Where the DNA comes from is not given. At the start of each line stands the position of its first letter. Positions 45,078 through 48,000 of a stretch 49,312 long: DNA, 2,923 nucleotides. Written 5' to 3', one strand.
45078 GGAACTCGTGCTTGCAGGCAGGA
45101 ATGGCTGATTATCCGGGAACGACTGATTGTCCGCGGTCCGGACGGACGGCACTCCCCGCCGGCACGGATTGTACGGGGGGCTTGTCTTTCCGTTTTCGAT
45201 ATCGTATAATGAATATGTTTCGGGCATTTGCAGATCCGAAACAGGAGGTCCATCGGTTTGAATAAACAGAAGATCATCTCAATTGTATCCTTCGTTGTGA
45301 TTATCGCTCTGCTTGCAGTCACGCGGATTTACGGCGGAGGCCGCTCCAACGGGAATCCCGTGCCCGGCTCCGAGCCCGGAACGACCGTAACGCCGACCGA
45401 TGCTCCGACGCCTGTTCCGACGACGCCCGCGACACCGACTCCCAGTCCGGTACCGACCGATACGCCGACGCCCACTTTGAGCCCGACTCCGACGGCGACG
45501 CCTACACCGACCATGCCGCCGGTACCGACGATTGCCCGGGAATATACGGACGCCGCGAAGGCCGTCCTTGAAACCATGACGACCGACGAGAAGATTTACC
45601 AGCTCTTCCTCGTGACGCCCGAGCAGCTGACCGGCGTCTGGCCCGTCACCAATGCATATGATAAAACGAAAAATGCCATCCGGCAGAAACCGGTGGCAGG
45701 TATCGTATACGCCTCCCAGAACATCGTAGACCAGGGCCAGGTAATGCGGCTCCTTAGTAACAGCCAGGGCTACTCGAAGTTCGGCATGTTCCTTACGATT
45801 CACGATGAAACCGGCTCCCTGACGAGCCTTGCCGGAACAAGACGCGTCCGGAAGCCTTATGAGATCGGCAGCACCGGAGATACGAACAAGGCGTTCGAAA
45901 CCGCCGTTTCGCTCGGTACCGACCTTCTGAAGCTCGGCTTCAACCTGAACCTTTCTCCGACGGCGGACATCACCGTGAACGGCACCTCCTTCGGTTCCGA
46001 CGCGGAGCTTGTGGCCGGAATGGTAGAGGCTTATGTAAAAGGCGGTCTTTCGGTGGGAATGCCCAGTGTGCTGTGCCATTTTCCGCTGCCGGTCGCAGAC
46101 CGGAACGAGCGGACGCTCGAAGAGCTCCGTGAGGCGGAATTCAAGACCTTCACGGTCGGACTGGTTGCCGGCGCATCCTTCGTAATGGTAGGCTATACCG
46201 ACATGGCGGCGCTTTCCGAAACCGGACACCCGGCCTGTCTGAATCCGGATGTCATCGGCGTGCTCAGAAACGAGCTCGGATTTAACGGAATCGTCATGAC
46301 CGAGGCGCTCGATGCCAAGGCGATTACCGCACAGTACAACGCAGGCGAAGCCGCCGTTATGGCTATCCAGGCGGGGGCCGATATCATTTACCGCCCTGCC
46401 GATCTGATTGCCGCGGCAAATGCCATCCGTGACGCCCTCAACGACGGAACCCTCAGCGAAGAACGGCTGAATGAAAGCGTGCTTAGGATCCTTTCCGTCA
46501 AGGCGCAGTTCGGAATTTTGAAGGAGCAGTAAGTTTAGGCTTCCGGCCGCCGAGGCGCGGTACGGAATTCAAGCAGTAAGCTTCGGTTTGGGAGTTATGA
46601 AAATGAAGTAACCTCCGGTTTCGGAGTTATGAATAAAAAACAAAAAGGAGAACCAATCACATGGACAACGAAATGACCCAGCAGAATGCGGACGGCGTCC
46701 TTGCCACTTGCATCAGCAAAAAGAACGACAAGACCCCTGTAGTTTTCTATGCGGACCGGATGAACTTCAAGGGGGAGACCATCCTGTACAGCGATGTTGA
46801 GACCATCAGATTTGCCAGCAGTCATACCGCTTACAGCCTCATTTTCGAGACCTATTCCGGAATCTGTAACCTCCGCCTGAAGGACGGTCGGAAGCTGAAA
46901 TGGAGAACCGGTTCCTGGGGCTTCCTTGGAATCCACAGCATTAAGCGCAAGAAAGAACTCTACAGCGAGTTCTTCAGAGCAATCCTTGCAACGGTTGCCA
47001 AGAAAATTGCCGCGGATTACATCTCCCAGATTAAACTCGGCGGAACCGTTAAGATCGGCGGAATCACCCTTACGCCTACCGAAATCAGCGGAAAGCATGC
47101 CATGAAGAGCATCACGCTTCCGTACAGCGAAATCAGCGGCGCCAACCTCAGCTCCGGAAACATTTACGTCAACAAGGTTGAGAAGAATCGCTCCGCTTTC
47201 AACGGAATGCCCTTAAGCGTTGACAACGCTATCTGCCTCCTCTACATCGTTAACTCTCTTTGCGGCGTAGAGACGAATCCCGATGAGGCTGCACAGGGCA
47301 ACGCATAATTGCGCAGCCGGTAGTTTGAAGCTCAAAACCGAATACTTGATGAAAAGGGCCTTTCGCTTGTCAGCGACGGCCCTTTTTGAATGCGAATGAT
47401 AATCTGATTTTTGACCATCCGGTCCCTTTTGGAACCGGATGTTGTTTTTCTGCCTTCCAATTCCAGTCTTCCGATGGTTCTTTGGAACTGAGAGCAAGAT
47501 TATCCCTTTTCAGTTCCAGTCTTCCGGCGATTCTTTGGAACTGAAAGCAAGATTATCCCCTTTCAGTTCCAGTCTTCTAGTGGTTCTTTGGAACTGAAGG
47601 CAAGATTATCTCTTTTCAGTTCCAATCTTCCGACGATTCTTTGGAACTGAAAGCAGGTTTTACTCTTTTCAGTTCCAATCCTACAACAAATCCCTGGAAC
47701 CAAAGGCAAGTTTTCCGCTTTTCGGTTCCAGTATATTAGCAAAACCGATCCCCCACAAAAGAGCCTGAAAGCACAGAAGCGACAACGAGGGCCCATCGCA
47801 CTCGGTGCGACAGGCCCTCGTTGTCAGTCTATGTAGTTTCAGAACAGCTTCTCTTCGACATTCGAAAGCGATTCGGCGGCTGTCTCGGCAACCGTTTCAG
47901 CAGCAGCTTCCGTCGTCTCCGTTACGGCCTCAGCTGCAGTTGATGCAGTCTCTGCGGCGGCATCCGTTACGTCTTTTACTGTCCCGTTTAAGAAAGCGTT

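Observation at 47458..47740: Exact 53-nt-period tandem array of alternating inverted 12-mers in a convergent intergenic region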

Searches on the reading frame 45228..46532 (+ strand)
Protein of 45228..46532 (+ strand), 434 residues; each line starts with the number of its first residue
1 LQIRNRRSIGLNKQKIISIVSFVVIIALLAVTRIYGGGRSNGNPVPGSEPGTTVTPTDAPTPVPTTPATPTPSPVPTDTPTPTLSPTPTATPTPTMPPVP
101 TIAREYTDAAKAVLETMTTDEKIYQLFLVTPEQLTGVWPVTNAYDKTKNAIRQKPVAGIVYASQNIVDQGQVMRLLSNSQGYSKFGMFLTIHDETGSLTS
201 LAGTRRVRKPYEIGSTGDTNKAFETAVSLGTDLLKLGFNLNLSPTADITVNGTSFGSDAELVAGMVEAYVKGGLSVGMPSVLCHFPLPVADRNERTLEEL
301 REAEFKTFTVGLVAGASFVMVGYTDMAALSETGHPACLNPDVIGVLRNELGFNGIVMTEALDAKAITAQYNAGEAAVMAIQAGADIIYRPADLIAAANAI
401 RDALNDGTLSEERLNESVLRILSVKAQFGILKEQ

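Call 34: search_protein_families(library=pfam, proteins=[window:45228-46532:+], max_evalue=0.01)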
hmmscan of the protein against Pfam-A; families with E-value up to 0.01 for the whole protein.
window:45228-46532:+ (434 aa): 1 family
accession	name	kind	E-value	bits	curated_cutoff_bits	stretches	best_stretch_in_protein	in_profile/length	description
PF00933.27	Glyco_hydro_3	-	1.1e-36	127.3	27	1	118-424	1-316/316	Glycosyl hydrolase family 3 N terminal domain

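Call 49: find_encoding_contigs(protein=window:45258-46532:+, flank=3000, max_places=10)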
Protein window:45258-46532:+ (424 aa): no gene with exactly this product is on record in the collection.

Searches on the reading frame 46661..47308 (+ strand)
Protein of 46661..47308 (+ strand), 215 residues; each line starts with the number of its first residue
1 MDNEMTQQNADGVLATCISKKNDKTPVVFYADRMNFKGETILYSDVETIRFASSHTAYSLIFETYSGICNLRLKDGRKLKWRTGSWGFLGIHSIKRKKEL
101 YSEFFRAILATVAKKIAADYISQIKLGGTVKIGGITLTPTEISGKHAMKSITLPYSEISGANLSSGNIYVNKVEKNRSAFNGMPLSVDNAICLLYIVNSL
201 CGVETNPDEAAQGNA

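Call 10: find_encoding_contigs(protein=window:46661-47308:+, flank=5000, max_places=10)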
Protein window:46661-47308:+ (215 aa): 4 contigs read that carry it; 4 places shown.
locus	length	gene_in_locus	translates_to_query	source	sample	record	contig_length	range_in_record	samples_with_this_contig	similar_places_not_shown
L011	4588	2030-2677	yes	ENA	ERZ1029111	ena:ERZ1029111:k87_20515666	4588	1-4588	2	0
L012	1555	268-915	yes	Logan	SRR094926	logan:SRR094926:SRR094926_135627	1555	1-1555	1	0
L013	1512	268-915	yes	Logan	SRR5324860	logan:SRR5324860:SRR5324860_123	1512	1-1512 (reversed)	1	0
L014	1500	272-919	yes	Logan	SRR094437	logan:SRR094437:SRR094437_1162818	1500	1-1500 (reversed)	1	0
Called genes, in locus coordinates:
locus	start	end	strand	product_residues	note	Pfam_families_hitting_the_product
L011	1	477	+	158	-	?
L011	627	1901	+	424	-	PF00933:Glyco_hydro_3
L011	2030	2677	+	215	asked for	-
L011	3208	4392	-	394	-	-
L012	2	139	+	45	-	?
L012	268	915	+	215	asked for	-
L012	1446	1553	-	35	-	?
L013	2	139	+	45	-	?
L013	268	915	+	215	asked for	-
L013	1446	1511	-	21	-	?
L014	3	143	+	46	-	?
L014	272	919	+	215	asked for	-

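Call 13: find_related_loci(query=window:46661-47308:+, collection=genome_contigs, flank=4000)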
Query window:46661-47308:+ (215 aa) in genome_contigs; peptide patterns used: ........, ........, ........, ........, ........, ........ (x = any residue, [..] = any of these).
116 stretches matched a pattern; 5 encode a relative of the query (tblastn E <= 1e-3); 5 distinct loci.
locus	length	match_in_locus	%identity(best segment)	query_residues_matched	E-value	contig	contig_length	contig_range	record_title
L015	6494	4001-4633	77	1-211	5e-114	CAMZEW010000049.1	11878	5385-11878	MAG TPA_asm: uncultured Lachnoclostridium sp. isolate SRR10912534_bin.15_metaWRAP_v1.3_MAG genome assembly, contig: ERZ1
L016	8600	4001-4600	53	4-200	4e-65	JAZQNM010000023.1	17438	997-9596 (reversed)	MAG: Lachnospiraceae bacterium isolate T1900045246_TH20190016.MAGScoT_cleanbin_000019 SGB_5634_k141_3404991, whole genom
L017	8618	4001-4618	49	1-205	3e-63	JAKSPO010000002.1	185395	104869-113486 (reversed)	MAG: Lachnospiraceae bacterium isolate Horse_feces205 MAG205_2, whole genome shotgun sequence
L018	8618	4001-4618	48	1-208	2e-61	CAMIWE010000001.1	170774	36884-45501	MAG: uncultured Lachnoclostridium sp. isolate SRR12081297_bin.58_metaWRAP_v1.3_MAG genome assembly, contig: ERZ12289777.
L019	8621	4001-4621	48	1-207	6e-61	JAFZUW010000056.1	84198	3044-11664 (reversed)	MAG: Lachnospiraceae bacterium isolate RGIG8119 Water_buffalos_Rumen-3__c1389479, whole genome shotgun sequence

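Call 14: find_homologous_proteins(query=window:46661-47308:+)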
Query window:46661-47308:+ (215 aa): 11 proteins with E <= 0.001 among 482 candidates.
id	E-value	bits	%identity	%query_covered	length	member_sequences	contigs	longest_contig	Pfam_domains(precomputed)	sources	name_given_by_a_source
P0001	2.1e-134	464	97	100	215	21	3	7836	-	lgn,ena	-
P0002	4.3e-115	401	84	95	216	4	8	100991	-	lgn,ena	-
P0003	7.6e-106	371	77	98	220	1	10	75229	-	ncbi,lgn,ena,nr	ncbi:MAG: hypothetical protein J5872_01050 [Lachnospiraceae bacterium]|nr:hypothetical protein [Lach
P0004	7.4e-84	299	66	94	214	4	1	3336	-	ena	-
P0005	1.5e-61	226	52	93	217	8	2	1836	-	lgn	-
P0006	3.9e-60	221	50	98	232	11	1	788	-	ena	-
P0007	1.2e-59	220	53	93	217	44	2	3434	-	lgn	-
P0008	1.4e-58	216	50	97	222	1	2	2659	-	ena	-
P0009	4.9e-58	214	53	92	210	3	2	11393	-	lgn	-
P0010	1.5e-52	197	48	96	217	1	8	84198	-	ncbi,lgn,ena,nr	ncbi:MAG: hypothetical protein J5643_07480 [Lachnospiraceae bacterium]|nr:hypothetical protein [Lach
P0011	5.2e-52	195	47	96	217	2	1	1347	-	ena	-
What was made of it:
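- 46661..47308 (+): Left flanking gene: 215-aa protein of unknown function. It is the anchor used to find orthologous loci. Homologues are all Lachnospiraceae MAG proteins (calls 13, 14).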

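Call 17: find_encoding_contigs(protein=P0001, flank=4000, max_places=6)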
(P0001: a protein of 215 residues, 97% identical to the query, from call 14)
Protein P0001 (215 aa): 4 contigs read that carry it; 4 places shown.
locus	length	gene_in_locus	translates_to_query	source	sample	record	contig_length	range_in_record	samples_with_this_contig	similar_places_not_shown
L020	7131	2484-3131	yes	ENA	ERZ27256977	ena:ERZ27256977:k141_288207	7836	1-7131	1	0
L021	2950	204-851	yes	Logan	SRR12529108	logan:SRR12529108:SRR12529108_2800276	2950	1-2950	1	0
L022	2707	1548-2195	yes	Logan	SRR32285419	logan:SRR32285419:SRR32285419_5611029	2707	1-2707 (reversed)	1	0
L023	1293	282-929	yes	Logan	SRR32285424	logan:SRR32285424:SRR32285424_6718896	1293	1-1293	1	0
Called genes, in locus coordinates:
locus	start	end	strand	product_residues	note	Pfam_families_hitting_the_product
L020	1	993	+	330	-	?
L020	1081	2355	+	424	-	PF00933:Glyco_hydro_3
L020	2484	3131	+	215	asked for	-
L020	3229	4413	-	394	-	-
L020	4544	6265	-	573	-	PF13292:DXP_synthase_N, PF02779:Transket_pyr, PF02780:Transketolase_C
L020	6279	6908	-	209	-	PF03358:FMN_red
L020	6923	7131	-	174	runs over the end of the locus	PF00881:Nitroreductase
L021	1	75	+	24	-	?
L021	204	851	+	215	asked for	-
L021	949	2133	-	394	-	-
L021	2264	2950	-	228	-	?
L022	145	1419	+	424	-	PF00933:Glyco_hydro_3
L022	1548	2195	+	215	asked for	-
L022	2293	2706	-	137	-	?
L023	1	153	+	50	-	?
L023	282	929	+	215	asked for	-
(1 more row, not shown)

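Call 18: find_encoding_contigs(protein=P0002, flank=4000, max_places=8)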
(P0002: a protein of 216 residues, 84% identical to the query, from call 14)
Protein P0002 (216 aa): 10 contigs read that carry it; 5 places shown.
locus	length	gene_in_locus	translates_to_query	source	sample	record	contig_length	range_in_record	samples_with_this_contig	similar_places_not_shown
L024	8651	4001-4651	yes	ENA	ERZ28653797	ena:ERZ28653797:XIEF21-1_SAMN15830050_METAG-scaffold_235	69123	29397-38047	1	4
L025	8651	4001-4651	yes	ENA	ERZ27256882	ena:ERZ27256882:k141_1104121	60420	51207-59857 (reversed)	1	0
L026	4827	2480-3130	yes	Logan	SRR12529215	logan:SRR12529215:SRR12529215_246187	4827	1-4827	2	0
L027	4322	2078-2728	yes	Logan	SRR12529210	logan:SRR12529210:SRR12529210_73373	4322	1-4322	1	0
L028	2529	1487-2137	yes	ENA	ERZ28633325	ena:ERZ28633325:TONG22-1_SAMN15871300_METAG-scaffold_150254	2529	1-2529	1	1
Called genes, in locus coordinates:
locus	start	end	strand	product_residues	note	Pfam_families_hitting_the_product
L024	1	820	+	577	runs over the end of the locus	PF00664:ABC_membrane, PF00005:ABC_tran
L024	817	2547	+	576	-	PF00664:ABC_membrane, PF00005:ABC_tran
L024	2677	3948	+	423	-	PF00933:Glyco_hydro_3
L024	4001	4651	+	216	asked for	-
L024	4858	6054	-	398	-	-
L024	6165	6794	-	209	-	PF03358:FMN_red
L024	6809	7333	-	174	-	PF00881:Nitroreductase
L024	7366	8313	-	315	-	PF11833:CPP1-like (weak)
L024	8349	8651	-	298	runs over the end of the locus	PF13240:Zn_Ribbon_1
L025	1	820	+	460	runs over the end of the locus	?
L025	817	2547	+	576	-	PF00664:ABC_membrane, PF00005:ABC_tran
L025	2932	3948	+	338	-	PF00933:Glyco_hydro_3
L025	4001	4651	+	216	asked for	-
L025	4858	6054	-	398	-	-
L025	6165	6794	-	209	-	PF03358:FMN_red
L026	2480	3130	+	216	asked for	-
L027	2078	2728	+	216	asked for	-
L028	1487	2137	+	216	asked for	-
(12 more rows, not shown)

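Call 34: search_protein_families(library=pfam, proteins=[window:46661-47308:+], max_evalue=0.01)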
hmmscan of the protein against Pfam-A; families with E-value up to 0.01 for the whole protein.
window:46661-47308:+ (215 aa): 1 family
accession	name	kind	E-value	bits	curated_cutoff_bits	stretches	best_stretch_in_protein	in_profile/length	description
PF25356.1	PH_trem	-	0.0017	18.7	24.6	1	3-40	23-60/131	Trematode PH-like domain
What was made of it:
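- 46661..47308 (+): Pfam gives only a sub-threshold PH-like hit (call 34).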

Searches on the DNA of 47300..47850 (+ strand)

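Call 32: search_dna_similar(query=window:47366-47793:+, collection=phages, mode=distant, max_evalue=0.01)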
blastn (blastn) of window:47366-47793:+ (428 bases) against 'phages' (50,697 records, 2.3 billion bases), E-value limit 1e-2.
No match.

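Call 33: search_dna_similar(query=window:47366-47793:+, collection=plasmids, mode=distant, max_evalue=0.01)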
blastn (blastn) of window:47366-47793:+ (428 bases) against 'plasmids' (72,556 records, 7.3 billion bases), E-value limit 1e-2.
No match.
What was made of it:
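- On Plasmid iterons / partition centromere (parC, parS): There is no match in plasmids or phages (calls 32, 33).
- There is no similarity to plasmids or phages (calls 32, 33).
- Tried and rejected: blastn of the 433-nt block against phages and plasmids found nothing (calls 32, 33).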

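Call 39: search_rna_families(source=window, start=47300, end=47850, threshold=evalue, max_evalue=5)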
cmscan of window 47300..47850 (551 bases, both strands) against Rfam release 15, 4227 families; matches with E-value up to 5: 10.
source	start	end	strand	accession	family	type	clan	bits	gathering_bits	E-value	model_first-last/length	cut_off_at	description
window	47780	47826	-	RF00971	mir-578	Gene; miRNA;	-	22.3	98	0.16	1-84/84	no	mir-578 microRNA precursor family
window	47533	47681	+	RF04097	MIR2630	Gene; miRNA;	-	17.2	144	0.62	1-229/229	no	MIR2630 microRNA precursor family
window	47483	47571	+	RF00133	SNORD33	Gene; snRNA; snoRNA; CD-box;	CL00054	16.7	44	4.9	1-85/85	no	Small nucleolar RNA Z195/SNORD33/SNORD32 family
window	47532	47627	-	RF04097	MIR2630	Gene; miRNA;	-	16.5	144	0.9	1-229/229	no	MIR2630 microRNA precursor family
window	47536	47623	-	RF04121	mir-1289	Gene; miRNA;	-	15.8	66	3.7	1-91/91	no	mir-1289 microRNA precursor family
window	47500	47554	-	RF03354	mir-459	Gene; miRNA;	-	15.4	62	1.7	1-81/81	no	mir-459 microRNA precursor family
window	47346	47453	+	RF02634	EF3314_EF3315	Gene; sRNA;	-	13.8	100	1.3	1-141/141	no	Enterococcus sRNA EF3314_EF3315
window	47407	47440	+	RF01844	SmY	Gene; snRNA; splicing;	-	13.2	39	2.9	48-79/80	no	SmY spliceosomal RNA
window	47482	47681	+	RF02091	DAOA-AS1_2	Gene; lncRNA;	-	12.4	43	1.2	1-205/205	no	DAOA antisense RNA 1 conserved region 2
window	47352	47385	+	RF02867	ncS011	Gene; sRNA;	-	10.4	48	3.4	172-204/207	no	Burkholderia sRNA 11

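Call 71: build_rna_model(alignment_id=A1, structure=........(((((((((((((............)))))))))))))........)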
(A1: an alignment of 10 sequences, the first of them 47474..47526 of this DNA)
Model R1 built from alignment A1 (10 sequences, 54 columns); structure: as given.
model positions 53; base pairs 13; branch points 0; effective number of sequences 4.65; information 1.047 bits per position. Calibrated on 0.2 Mb of random sequence (short: E-values are rough).
structure used (alignment columns):
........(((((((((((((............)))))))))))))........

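Call 72: search_with_rna_model(model_id=R1, source=window, filters=off, max_evalue=10)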
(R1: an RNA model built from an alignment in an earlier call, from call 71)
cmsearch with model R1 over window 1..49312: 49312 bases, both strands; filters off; matches with E-value up to 10: 18.
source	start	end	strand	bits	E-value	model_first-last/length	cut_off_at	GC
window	47527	47579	+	77.3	5.6e-20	1-53/53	no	0.42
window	47580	47632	+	75.8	1.5e-19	1-53/53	no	0.42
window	47474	47526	+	73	1e-18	1-53/53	no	0.43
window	47633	47685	+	72.4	1.5e-18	1-53/53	no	0.38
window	47686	47738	+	63.8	4.7e-16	1-53/53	no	0.42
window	47641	47678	-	23.9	0.00019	9-46/53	no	0.37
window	47536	47571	-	23.2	0.0003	10-45/53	no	0.42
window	47588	47625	-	20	0.0027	9-46/53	no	0.37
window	47687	47739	-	15.3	0.061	1-53/53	no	0.43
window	47419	47473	+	14.8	0.088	1-53/53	no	0.51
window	47483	47518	-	14.5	0.11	10-45/53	no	0.42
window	43668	43706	+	9.7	2.7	1-53/53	no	0.46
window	15896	15922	+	9.2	3.7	1-53/53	no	0.44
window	25501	25527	-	9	4.3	1-53/53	no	0.33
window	22819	22839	+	8.6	5.4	1-53/53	no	0.43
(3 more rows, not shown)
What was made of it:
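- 47416..47441 (.): Degenerate first hairpin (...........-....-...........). Its right arm is a diverged copy of the array arm. A unit model matches 47419-47473 weakly (E = 0.09, call 72).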

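Call 73: search_with_rna_model(model_id=R1, sources=[L015, L016, L017, L018, L019, L020, L024, L025, L028, L052, L034, L045, L049], max_evalue=1)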
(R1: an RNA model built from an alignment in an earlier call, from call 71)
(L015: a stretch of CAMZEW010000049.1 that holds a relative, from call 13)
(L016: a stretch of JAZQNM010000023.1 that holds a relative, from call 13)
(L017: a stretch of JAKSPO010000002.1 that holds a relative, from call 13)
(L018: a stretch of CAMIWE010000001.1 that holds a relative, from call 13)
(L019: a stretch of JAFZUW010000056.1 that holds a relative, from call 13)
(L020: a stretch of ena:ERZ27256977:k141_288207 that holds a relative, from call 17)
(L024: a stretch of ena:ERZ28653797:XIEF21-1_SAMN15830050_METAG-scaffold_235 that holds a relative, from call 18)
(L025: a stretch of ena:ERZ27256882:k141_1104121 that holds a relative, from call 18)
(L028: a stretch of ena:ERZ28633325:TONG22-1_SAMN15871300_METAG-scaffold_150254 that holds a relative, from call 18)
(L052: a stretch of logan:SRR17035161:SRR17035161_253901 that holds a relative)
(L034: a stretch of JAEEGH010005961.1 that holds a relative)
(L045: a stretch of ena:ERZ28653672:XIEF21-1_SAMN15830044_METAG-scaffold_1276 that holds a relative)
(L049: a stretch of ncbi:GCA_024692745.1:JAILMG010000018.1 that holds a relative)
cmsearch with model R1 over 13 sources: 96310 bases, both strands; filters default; matches with E-value up to 1: 28.
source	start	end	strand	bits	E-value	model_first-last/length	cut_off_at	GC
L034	1870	1922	+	77.3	1.1e-19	1-53/53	no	0.42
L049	4020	4072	-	76.3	2.1e-19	1-53/53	no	0.4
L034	1923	1975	+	75.8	2.9e-19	1-53/53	no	0.42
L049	3967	4019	-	75.8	2.9e-19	1-53/53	no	0.42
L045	3880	3932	-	74.2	8.9e-19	1-53/53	no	0.42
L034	1817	1869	+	73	2e-18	1-53/53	no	0.43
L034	1976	2028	+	72.4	2.9e-18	1-53/53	no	0.38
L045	3827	3879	-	72.4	2.9e-18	1-53/53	no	0.38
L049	3914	3966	-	72.4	2.9e-18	1-53/53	no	0.38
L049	4073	4125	-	72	3.9e-18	1-53/53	no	0.45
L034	2029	2081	+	63.8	9.2e-16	1-53/53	no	0.42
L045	3774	3826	-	63.8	9.2e-16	1-53/53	no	0.42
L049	3861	3913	-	63.8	9.2e-16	1-53/53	no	0.42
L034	1984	2021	-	23.9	0.00038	9-46/53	no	0.37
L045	3834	3871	+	23.9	0.00038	9-46/53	no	0.37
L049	3921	3958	+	23.9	0.00038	9-46/53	no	0.37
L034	1879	1914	-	23.2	0.00059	10-45/53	no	0.42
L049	4028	4063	+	21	0.0027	10-45/53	no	0.39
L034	1931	1968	-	20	0.0053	9-46/53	no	0.37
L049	3974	4011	+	20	0.0053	9-46/53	no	0.37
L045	3887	3924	+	17.2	0.034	9-46/53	no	0.39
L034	2030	2082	-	15.3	0.12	1-53/53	no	0.43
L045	3773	3825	+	15.3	0.12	1-53/53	no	0.43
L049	3860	3912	+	15.3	0.12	1-53/53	no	0.43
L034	1762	1816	+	14.8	0.17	1-53/53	no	0.51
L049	4126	4180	-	14.8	0.17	1-53/53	no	0.51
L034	1826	1861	-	14.4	0.22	10-45/53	no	0.42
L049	4081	4116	+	14.4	0.22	10-45/53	no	0.42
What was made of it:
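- The unit covariance model finds nothing else in the window with filters off, or in relatives' loci (calls 72, 73).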
